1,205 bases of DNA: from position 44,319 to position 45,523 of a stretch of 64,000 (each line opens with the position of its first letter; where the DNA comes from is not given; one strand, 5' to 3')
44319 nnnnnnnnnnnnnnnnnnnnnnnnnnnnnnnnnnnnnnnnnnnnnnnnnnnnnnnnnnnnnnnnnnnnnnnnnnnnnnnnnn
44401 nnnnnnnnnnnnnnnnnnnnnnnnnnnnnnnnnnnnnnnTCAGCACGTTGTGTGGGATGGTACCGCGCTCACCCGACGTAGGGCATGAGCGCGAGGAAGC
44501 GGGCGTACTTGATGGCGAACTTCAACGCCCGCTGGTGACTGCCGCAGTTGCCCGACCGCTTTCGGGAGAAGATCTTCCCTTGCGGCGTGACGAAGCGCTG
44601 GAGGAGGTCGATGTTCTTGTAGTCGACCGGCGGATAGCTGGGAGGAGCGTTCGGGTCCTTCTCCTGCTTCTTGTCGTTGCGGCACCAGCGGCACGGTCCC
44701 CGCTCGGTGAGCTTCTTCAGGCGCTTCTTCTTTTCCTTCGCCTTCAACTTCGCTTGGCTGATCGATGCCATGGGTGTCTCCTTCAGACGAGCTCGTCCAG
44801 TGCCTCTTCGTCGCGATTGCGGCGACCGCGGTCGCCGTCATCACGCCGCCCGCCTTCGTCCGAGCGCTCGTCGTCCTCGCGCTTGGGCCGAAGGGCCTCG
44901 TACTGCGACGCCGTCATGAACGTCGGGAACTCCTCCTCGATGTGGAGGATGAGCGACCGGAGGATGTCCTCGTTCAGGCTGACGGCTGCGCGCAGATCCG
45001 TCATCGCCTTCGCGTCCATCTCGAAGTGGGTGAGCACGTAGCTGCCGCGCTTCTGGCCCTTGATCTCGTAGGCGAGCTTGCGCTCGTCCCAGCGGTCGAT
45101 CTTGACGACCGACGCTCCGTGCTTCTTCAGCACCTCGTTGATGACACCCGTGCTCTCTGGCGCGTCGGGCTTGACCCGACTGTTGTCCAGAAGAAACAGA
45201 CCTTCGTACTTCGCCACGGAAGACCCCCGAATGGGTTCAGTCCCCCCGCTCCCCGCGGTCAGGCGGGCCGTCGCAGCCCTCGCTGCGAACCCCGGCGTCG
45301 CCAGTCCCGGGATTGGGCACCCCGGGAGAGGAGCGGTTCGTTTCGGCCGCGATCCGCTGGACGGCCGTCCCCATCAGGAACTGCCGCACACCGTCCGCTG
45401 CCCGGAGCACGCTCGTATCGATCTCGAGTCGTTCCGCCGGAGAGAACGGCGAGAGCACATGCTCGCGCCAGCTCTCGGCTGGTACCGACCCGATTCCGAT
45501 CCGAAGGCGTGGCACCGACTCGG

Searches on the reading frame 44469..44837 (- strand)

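Call 88: search_protein_families(library=pfam, proteins=[window:44469-44837:-], max_evalue=0.0001)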
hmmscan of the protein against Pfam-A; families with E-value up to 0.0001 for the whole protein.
window:44469-44837:- (122 aa): 1 family
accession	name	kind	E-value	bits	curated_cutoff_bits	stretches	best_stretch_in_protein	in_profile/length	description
PF01084.26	Ribosomal_S18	-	9.3e-20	70.9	21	1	70-118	4-52/52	Ribosomal protein S18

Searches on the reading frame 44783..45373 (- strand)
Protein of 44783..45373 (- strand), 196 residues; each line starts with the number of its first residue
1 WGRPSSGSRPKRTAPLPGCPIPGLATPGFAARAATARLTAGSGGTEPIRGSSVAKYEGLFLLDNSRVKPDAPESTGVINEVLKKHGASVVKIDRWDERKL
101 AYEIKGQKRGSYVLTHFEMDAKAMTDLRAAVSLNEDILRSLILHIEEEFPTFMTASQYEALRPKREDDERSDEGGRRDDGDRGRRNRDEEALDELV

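Call 71: search_protein_families(library=pfam, proteins=[window:44783-45373:-], max_evalue=0.00001)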
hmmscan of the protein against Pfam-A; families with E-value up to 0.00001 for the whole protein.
window:44783-45373:- (196 aa): 1 family
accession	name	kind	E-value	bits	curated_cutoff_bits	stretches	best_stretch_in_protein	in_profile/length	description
PF01250.22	Ribosomal_S6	-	4.7e-20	72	27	1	55-143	1-89/90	Ribosomal protein S6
